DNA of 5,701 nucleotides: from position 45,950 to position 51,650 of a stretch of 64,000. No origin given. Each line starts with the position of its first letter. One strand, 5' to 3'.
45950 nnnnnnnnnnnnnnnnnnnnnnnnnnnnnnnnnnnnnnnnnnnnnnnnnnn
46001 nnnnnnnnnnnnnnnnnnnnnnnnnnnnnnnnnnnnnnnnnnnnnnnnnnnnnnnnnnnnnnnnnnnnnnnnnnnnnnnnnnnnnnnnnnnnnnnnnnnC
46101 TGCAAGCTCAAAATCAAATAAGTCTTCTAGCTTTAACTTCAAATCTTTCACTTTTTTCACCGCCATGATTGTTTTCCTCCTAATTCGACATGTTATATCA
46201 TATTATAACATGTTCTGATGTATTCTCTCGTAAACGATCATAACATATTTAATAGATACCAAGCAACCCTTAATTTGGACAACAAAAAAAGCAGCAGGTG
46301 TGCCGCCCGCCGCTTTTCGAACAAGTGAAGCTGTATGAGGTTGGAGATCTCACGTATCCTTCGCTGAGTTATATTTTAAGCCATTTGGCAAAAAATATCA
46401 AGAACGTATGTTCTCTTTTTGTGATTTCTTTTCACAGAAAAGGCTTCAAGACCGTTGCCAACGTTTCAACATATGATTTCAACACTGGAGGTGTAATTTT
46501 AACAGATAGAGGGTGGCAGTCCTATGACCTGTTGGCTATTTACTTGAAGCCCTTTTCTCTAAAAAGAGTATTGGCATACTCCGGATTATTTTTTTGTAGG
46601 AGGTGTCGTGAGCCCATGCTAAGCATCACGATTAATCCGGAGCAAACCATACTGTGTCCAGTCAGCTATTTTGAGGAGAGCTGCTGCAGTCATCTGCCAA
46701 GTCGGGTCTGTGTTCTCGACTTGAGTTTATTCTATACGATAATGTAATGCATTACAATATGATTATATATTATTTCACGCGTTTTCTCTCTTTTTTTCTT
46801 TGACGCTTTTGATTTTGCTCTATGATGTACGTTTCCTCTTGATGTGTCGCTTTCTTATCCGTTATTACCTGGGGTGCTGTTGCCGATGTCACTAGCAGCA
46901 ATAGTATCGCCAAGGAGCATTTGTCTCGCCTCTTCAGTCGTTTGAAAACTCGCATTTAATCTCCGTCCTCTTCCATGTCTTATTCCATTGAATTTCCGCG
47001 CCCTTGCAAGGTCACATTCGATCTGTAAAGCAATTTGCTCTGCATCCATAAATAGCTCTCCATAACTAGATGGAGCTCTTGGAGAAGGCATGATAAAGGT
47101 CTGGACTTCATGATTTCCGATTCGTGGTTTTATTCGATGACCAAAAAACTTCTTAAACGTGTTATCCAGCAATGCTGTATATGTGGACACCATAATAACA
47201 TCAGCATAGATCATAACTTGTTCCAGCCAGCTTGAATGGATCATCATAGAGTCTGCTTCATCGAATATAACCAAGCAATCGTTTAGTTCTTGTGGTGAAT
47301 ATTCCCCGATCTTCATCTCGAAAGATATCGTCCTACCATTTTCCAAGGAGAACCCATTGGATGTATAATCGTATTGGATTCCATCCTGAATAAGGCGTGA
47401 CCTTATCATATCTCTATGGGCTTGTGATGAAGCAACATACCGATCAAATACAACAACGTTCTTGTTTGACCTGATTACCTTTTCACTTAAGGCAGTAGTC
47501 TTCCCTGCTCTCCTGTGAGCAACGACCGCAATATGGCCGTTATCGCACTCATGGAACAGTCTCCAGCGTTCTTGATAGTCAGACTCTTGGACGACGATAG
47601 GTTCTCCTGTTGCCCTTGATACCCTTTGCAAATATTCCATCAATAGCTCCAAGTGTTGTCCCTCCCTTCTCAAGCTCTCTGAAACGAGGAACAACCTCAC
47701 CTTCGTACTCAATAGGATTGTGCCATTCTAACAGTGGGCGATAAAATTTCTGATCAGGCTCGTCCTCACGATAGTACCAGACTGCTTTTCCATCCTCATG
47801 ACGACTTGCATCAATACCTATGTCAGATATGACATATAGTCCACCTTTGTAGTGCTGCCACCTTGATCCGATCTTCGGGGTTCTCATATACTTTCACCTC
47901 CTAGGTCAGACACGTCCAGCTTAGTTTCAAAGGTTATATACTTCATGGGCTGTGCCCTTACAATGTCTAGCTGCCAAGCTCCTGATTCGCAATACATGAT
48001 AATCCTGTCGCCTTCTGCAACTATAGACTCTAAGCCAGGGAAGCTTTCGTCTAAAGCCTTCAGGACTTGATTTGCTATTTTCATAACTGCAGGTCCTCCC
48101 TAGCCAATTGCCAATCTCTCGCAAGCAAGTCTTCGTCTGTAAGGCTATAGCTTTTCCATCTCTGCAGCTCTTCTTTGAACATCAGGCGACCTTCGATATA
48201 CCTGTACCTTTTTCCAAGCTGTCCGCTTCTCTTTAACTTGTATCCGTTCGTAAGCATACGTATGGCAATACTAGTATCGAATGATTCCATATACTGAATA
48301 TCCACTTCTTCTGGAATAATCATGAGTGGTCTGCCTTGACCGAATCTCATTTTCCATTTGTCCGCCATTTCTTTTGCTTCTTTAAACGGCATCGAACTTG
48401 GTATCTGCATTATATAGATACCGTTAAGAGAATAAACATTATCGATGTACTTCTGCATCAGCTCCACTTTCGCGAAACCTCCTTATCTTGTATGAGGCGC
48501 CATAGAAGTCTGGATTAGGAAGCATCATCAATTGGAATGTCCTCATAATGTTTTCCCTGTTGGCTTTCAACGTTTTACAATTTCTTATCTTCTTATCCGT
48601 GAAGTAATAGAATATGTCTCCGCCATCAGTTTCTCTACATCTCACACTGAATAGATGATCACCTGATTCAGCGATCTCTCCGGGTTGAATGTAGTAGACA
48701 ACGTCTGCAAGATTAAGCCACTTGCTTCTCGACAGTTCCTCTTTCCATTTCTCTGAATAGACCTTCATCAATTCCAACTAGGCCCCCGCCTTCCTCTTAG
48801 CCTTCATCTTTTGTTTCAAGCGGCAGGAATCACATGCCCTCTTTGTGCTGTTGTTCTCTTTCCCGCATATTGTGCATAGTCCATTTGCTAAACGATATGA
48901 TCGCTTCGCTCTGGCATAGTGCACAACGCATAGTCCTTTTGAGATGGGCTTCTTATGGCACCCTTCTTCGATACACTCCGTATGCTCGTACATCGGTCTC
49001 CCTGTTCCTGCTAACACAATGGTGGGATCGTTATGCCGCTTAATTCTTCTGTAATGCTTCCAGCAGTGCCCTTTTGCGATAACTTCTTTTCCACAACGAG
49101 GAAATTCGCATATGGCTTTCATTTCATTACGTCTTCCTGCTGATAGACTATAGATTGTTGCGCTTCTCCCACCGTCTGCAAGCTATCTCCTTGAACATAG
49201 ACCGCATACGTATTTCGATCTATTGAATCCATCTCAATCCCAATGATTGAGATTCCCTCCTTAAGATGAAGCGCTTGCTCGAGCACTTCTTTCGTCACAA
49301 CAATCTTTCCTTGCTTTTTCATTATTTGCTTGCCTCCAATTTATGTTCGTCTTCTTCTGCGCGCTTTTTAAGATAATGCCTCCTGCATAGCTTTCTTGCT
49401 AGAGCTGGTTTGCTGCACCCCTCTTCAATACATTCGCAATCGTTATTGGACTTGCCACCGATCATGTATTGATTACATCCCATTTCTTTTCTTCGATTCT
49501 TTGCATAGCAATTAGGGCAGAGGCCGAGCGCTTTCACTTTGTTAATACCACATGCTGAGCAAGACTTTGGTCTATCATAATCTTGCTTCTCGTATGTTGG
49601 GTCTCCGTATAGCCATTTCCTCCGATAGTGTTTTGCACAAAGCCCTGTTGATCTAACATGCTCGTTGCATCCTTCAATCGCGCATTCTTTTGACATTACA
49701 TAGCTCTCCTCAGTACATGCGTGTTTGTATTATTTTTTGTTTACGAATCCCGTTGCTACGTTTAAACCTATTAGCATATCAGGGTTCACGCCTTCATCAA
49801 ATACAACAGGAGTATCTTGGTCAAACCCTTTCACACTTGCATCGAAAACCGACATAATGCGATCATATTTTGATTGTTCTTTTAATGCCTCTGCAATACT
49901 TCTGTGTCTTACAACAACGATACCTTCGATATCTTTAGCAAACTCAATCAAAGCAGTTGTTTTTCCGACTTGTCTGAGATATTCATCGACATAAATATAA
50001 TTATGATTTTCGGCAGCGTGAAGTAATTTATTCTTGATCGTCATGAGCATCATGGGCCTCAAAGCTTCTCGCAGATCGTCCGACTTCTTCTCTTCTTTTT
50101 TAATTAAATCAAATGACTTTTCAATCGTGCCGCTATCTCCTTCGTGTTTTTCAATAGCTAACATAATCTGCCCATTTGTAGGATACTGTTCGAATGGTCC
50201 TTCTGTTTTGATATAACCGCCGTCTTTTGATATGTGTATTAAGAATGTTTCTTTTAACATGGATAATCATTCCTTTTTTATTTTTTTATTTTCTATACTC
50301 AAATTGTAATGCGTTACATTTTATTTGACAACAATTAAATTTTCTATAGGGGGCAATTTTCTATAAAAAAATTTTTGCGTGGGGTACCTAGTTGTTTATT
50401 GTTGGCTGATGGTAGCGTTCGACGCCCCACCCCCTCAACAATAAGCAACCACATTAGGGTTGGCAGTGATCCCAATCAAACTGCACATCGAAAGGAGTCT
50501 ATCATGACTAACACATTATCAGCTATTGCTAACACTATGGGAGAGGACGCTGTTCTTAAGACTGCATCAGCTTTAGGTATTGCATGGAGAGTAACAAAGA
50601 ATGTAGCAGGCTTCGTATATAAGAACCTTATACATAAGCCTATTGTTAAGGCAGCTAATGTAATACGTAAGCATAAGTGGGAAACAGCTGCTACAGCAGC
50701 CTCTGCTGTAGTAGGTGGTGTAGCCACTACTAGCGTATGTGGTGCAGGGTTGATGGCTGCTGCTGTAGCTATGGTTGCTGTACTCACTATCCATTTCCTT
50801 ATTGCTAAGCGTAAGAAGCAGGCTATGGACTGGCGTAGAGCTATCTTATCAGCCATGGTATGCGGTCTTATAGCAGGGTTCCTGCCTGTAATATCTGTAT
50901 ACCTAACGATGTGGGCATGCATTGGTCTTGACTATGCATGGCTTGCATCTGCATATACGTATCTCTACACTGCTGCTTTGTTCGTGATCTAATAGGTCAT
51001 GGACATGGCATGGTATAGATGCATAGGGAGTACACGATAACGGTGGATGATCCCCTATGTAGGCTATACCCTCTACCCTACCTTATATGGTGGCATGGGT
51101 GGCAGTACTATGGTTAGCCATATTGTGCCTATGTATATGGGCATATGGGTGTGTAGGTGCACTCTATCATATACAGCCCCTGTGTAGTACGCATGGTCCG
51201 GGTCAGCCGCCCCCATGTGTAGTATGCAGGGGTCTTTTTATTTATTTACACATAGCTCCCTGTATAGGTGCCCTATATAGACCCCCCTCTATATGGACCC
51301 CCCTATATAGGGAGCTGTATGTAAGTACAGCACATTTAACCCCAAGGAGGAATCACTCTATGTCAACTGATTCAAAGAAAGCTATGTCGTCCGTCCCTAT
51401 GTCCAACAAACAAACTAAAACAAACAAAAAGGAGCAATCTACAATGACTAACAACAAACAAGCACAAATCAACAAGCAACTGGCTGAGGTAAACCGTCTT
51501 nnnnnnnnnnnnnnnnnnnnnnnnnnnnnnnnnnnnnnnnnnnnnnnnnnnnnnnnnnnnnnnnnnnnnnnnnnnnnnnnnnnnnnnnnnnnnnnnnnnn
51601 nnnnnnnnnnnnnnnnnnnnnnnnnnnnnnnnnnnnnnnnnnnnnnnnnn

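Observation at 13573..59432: Recurring 14-bp palindrome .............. at operon starts: candidate phage-specific promoter or operator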

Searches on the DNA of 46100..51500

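Call 102: search_rna_families(source=window, start=46100, end=51500, threshold=evalue, max_evalue=1)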
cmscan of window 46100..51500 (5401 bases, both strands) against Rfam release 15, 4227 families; matches with E-value up to 1: 1.
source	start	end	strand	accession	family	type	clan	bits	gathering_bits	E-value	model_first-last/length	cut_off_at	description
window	51246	51324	-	RF04302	mir-506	Gene; miRNA;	CL00140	28.5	84.5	0.0065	1-81/81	no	mir-506 microRNA precursor family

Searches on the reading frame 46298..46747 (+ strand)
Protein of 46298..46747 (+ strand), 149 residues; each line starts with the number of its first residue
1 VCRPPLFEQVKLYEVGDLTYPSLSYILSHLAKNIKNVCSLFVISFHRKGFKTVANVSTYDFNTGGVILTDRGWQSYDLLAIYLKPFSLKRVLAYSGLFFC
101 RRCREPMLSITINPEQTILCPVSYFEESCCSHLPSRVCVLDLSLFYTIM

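Call 38: search_protein_families(library=pfam, proteins=[window:46298-46747:+], max_evalue=0.01)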
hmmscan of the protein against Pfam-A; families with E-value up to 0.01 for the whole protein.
window:46298-46747:+ (149 aa): 0 families

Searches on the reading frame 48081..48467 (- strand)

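Call 17: search_protein_families(library=pfam, proteins=[window:48081-48467:-], max_evalue=0.01)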
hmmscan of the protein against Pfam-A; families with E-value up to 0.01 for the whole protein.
window:48081-48467:- (128 aa): 1 family
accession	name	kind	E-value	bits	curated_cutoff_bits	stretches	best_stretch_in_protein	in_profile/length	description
PF11195.14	Tad2-like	-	0.00058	20.8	25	1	66-121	4-72/73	Thoeris anti-defense 2-like domain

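Call 82: search_protein_families(library=phrogs, proteins=[window:48081-48467:-], max_evalue=0.01)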
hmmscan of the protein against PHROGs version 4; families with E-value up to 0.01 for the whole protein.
window:48081-48467:- (128 aa): 1 family
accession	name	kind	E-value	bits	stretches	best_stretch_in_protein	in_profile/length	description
phrog_1048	-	unknown function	0.0093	16.9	0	60-123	107-195/211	-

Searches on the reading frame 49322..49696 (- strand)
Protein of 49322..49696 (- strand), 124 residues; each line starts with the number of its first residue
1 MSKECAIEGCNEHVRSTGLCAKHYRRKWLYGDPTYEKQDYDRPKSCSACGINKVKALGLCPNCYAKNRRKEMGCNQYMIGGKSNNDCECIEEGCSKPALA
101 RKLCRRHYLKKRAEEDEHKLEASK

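Call 38: search_protein_families(library=pfam, proteins=[window:49322-49696:-], max_evalue=0.01)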
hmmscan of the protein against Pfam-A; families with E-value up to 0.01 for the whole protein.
window:49322-49696:- (124 aa): 2 families
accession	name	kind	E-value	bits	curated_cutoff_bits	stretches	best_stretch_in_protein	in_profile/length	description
PF24906.1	Zf_WRKY19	-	1.9e-05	24.8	27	1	89-107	4-22/24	WRKY19 zinc finger domain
PF18073.7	Zn_ribbon_LapB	-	0.0013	18.8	25.7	1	46-63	3-20/28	Rubredoxin metal binding domain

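Call 82: search_protein_families(library=phrogs, proteins=[window:49322-49696:-], max_evalue=0.01)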
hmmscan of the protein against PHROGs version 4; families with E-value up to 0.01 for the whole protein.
window:49322-49696:- (124 aa): 5 families
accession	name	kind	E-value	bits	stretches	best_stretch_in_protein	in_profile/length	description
phrog_5351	-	DNA, RNA and nucleotide metabolism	2.5e-10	41.8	2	3-48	7-51/171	HNH endonuclease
phrog_1271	-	DNA, RNA and nucleotide metabolism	1.3e-08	35.6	1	2-73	37-107/361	HNH endonuclease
phrog_19978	-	DNA, RNA and nucleotide metabolism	2.2e-06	28.9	1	1-53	4-55/111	HNH endonuclease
phrog_12258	-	DNA, RNA and nucleotide metabolism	0.00086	20.5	0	87-109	91-113/123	HTH DNA binding protein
phrog_3593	-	DNA, RNA and nucleotide metabolism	0.0081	16.8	0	3-28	12-37/210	HNH endonuclease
